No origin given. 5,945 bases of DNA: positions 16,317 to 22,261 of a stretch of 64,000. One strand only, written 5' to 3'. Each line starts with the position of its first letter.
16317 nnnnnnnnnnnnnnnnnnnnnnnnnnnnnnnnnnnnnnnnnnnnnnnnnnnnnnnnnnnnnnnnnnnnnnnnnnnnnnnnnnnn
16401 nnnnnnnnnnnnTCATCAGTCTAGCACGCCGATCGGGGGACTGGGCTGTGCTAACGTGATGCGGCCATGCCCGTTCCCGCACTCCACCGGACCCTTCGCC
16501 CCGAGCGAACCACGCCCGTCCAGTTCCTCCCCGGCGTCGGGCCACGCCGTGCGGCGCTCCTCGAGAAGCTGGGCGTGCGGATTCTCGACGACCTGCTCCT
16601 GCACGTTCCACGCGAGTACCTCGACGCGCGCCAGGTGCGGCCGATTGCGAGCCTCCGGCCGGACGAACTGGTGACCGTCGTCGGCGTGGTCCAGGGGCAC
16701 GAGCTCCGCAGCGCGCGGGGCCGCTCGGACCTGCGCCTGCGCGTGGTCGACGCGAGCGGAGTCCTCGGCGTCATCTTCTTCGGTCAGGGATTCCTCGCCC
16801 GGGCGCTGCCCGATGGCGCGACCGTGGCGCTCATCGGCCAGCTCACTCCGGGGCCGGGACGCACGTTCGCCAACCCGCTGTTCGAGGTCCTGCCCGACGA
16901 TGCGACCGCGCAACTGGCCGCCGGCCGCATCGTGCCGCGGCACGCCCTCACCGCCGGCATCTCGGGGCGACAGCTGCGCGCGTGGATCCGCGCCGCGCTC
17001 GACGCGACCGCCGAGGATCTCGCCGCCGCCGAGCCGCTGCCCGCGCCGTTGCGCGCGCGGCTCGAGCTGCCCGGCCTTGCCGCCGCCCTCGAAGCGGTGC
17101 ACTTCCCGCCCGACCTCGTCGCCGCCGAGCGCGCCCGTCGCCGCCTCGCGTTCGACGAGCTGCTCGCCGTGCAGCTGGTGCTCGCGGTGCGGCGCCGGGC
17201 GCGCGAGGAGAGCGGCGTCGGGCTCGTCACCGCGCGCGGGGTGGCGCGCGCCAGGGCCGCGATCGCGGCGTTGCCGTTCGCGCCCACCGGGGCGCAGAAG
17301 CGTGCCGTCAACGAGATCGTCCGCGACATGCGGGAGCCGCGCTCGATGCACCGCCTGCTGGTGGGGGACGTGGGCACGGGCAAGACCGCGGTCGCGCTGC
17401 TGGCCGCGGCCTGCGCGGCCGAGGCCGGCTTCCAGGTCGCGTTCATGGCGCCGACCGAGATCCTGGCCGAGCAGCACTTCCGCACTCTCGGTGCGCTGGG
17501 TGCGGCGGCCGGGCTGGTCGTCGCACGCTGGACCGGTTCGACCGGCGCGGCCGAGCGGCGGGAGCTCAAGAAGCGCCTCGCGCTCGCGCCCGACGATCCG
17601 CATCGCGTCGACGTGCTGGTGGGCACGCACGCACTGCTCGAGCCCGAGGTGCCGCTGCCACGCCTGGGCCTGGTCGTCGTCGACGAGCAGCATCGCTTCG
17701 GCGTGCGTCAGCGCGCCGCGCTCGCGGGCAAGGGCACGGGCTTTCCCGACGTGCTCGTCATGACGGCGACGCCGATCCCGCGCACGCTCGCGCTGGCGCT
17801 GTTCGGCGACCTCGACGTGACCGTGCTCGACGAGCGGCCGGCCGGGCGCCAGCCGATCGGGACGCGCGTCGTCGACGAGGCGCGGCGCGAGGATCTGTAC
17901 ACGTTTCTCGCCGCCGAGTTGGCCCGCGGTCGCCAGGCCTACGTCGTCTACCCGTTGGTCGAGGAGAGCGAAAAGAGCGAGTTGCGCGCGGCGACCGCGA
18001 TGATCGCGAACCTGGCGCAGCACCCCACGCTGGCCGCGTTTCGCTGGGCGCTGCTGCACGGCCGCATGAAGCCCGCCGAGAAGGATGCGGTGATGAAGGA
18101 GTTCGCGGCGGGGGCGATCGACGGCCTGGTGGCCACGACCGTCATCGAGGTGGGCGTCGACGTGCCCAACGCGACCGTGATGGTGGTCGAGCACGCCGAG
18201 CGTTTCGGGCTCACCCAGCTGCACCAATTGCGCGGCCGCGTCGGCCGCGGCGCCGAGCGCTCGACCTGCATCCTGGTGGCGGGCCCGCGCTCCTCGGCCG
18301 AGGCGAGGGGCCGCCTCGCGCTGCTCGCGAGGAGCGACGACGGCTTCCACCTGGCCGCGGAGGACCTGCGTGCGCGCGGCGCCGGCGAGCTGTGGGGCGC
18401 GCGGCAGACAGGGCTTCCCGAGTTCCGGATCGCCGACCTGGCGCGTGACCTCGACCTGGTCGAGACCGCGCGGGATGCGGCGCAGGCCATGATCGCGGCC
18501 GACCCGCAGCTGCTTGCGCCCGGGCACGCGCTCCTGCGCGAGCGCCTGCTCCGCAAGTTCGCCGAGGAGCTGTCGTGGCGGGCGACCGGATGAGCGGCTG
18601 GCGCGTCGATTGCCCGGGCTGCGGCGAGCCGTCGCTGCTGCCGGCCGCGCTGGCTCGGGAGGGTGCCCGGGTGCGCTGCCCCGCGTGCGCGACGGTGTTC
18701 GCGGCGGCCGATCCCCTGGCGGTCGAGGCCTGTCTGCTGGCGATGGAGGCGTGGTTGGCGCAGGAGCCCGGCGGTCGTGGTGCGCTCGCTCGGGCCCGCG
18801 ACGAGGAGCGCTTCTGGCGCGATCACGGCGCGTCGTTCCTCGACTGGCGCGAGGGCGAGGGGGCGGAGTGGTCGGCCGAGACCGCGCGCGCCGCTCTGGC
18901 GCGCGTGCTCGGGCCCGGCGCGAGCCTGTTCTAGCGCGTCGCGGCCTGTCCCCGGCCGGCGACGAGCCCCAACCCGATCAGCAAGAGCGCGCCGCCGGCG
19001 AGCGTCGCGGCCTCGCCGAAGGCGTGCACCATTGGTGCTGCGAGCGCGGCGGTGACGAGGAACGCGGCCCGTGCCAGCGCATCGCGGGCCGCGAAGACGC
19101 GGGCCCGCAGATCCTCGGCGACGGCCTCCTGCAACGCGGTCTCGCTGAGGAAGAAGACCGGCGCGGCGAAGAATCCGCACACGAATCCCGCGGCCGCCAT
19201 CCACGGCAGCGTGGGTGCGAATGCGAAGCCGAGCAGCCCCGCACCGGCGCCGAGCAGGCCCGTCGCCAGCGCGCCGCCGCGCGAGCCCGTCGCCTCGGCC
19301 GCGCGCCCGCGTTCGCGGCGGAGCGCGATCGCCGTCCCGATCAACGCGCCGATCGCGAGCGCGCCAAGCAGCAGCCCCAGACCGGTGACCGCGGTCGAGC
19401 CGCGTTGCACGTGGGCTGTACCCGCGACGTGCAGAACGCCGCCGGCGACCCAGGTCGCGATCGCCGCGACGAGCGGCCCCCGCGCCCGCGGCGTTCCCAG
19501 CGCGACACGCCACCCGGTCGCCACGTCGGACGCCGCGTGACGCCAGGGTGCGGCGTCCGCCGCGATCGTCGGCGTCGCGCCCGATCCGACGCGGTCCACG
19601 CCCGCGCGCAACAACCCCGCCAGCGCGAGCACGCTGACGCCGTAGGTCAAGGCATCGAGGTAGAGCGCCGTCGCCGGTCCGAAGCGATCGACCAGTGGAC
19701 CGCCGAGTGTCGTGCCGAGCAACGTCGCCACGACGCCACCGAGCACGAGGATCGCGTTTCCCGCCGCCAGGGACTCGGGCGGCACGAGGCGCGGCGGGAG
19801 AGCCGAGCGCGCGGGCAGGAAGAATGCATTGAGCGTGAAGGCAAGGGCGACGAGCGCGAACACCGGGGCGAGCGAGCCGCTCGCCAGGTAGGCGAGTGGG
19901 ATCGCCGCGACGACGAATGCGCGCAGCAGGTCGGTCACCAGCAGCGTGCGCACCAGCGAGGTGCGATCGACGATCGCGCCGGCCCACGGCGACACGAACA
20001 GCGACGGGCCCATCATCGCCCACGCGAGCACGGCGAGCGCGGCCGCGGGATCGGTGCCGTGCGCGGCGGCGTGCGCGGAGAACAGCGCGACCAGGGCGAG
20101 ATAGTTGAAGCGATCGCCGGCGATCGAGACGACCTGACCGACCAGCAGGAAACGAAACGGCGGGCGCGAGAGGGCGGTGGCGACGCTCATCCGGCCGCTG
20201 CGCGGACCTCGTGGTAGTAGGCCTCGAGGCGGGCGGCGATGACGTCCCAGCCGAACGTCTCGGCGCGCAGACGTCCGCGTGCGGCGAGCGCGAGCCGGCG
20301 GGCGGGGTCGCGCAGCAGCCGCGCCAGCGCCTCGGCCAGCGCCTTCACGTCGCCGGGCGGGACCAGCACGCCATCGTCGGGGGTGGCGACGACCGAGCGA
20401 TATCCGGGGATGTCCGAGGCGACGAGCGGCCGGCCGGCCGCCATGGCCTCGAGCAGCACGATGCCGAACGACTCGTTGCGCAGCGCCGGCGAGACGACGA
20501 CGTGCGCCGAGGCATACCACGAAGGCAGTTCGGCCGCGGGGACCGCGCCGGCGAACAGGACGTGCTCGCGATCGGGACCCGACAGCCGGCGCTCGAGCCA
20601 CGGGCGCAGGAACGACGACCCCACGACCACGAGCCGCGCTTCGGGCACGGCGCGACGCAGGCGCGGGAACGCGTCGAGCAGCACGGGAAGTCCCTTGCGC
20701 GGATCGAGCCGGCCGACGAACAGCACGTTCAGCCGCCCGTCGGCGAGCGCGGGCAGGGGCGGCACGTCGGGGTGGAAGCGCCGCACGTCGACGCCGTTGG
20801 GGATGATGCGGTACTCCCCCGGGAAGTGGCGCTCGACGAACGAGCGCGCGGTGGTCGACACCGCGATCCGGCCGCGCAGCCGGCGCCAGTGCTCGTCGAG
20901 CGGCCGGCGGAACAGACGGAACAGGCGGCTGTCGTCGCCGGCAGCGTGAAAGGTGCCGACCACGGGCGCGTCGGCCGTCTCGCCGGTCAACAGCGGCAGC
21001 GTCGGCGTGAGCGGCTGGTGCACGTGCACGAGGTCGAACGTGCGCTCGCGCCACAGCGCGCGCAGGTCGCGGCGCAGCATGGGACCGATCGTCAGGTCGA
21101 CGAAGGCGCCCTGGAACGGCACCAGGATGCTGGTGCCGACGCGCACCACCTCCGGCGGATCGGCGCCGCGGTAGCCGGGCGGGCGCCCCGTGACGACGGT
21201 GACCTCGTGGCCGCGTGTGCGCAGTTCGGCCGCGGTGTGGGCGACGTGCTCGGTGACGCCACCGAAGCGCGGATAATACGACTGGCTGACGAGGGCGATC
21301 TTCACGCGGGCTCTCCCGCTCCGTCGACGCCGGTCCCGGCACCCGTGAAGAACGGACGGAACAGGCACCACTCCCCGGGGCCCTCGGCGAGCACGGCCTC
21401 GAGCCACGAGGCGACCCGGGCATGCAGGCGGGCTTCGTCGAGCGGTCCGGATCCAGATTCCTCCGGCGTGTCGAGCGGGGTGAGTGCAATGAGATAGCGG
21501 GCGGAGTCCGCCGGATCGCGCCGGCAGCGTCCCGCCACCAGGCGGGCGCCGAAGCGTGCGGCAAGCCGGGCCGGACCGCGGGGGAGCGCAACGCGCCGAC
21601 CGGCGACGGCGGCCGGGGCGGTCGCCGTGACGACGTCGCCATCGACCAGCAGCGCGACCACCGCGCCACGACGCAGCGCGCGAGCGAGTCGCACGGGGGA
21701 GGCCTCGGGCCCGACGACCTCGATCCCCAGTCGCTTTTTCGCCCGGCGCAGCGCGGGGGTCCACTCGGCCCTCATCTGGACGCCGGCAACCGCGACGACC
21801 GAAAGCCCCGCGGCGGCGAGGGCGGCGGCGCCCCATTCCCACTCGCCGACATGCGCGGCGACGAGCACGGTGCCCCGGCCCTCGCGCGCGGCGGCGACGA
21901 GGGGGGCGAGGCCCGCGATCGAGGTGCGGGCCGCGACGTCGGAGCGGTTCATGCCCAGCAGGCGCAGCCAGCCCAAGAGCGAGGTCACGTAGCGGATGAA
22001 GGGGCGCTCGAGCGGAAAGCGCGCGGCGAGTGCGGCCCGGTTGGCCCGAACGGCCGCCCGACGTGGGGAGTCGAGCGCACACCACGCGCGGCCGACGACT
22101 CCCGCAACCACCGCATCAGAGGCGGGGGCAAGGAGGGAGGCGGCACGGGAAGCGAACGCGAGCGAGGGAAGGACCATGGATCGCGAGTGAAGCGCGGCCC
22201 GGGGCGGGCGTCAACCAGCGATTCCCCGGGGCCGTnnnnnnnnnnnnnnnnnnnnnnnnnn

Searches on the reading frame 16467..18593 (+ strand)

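Call 36: search_protein_families(library=pfam, proteins=[window:16467-18593:+], max_evalue=0.0001)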
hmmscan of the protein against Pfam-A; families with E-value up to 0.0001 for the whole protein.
window:16467-18593:+ (708 aa): 6 families
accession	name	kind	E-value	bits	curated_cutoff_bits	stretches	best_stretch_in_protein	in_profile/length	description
PF00270.35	DEAD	-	2.2e-20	73.5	26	1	276-441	3-164/167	DEAD/DEAH box helicase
PF17191.10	RecG_wedge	-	2.6e-18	66.6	23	1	18-178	2-159/162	RecG wedge domain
PF00271.37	Helicase_C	-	1.2e-17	64.6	23.5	1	477-594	6-108/110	Helicase conserved C-terminal domain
PF19833.4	RecG_dom3_C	-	1e-13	51.6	26.8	1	624-705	2-84/87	ATP-dependent DNA helicase RecG, domain 3, C-terminal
PF13604.12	AAA_30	-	9.6e-08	32.4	27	1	276-420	5-109/191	AAA domain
PF04851.21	ResIII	-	2.5e-07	31.2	22.5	1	275-436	6-162/164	Type III restriction enzyme, res subunit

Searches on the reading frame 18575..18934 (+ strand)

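Call 36: search_protein_families(library=pfam, proteins=[window:18575-18934:+], max_evalue=0.0001)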
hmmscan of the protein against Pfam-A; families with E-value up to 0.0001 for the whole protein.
window:18575-18934:+ (119 aa): 1 family
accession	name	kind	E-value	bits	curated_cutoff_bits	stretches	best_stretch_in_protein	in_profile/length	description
PF13717.11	Zn_ribbon_4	-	2.2e-05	24.7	30.3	1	10-42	2-35/36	zinc-ribbon domain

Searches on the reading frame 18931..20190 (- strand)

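Call 36: search_protein_families(library=pfam, proteins=[window:18931-20190:-], max_evalue=0.0001)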
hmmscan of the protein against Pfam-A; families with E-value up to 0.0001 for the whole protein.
window:18931-20190:- (419 aa): 1 family
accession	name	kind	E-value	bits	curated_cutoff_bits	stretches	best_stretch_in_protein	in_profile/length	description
PF07690.21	MFS_1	-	3.5e-14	52.9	33.4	1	31-290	13-263/347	Major Facilitator Superfamily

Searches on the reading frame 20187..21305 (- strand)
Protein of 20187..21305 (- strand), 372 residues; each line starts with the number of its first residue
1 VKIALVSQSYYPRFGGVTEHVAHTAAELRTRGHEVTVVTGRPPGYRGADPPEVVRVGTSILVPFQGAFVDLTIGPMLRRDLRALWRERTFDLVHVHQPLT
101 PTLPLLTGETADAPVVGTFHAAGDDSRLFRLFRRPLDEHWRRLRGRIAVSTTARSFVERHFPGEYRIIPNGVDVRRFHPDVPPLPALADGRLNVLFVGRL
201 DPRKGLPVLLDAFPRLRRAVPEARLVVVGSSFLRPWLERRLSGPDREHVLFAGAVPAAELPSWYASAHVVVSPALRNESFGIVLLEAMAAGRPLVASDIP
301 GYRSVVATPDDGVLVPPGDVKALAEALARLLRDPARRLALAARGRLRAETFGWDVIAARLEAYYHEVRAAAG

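Call 36: search_protein_families(library=pfam, proteins=[window:20187-21305:-], max_evalue=0.0001)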
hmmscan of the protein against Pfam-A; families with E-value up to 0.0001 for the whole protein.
window:20187-21305:- (372 aa): 6 families
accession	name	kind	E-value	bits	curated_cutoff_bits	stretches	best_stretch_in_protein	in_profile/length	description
PF13692.12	Glyco_trans_1_4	-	6.8e-38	130.6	27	1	193-333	3-142/142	Glycosyl transferases group 1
PF00534.26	Glycos_transf_1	-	3.1e-37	128.2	26.4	1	189-345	13-170/172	Glycosyl transferases group 1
PF13439.12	Glyco_transf_4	-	3e-26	92.9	28.5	1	14-176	1-170/170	Glycosyltransferase Family 4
PF13579.12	Glyco_trans_4_4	-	3.4e-16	60.4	29.7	1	15-171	1-158/158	Glycosyl transferase 4-like domain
PF13524.12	Glyco_trans_1_2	-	2e-12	47.7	25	1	216-349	9-130/144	Glycosyl transferase-like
PF20706.3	GT4-conflict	-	4.1e-10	39.6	26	1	179-360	189-385/385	Family 4 Glycosyltransferase in conflict systems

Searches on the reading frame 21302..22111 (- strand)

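Call 36: search_protein_families(library=pfam, proteins=[window:21302-22111:-], max_evalue=0.0001)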
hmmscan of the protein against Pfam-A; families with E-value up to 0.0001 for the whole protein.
window:21302-22111:- (269 aa): 1 family
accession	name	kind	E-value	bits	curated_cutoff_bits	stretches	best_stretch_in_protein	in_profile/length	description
PF03279.18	Lip_A_acyltrans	-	1.9e-16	60.6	22.3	1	44-253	86-291/295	Bacterial lipid A biosynthesis acyltransferase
